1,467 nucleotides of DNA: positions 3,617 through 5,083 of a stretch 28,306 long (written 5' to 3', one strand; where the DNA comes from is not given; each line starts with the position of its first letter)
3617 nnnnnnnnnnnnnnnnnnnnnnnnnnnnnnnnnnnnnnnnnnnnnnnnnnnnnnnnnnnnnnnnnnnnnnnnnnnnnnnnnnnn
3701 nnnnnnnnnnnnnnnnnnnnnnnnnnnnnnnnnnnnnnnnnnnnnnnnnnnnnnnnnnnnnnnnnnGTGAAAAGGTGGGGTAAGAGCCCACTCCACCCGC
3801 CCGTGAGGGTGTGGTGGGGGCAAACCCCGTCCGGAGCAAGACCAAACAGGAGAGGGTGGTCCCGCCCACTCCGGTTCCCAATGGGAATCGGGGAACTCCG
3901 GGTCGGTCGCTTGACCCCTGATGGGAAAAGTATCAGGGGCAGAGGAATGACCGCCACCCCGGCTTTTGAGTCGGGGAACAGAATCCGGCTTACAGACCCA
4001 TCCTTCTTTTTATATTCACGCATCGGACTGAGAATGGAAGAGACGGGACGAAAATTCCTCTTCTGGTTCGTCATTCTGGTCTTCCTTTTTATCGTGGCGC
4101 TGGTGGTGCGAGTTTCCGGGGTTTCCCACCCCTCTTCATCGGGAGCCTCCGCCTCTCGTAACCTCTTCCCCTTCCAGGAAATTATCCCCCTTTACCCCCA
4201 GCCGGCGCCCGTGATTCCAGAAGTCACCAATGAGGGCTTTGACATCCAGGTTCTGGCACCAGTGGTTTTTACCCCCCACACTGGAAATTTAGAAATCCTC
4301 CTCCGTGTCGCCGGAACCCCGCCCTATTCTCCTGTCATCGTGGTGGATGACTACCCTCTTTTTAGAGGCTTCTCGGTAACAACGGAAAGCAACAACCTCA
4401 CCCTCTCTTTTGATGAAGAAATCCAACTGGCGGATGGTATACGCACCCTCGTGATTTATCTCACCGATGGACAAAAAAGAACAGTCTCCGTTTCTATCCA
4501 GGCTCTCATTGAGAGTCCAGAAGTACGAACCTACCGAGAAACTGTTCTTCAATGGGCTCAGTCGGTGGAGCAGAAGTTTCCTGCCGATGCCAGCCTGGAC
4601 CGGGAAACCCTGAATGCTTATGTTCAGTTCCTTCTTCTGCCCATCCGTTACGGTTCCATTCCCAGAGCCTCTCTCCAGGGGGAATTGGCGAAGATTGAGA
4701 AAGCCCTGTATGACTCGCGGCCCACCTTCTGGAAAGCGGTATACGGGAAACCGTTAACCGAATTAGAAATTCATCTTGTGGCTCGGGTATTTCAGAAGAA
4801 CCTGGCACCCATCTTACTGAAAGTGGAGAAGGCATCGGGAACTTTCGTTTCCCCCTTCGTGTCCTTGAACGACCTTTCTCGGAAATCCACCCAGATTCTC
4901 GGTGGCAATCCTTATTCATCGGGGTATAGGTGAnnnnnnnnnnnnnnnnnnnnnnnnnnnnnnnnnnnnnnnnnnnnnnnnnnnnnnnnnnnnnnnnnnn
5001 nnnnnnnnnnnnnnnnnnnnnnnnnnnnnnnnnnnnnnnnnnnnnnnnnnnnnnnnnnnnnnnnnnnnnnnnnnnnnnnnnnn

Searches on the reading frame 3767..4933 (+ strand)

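Call 10: search_protein_families(library=pfam, proteins=[window:3767-4933:+], max_evalue=0.001)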
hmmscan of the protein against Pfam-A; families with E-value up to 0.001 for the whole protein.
window:3767-4933:+ (388 aa): 0 families

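Call 101: search_protein_families(library=pfam, proteins=[window:3767-4933:+], max_evalue=0.01)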
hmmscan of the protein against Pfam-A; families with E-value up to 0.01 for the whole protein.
window:3767-4933:+ (388 aa): 1 family
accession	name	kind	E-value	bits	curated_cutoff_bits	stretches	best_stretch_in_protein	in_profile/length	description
PF11239.13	DUF3040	-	0.002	18.8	24.7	0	74-121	19-65/84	Protein of unknown function (DUF3040)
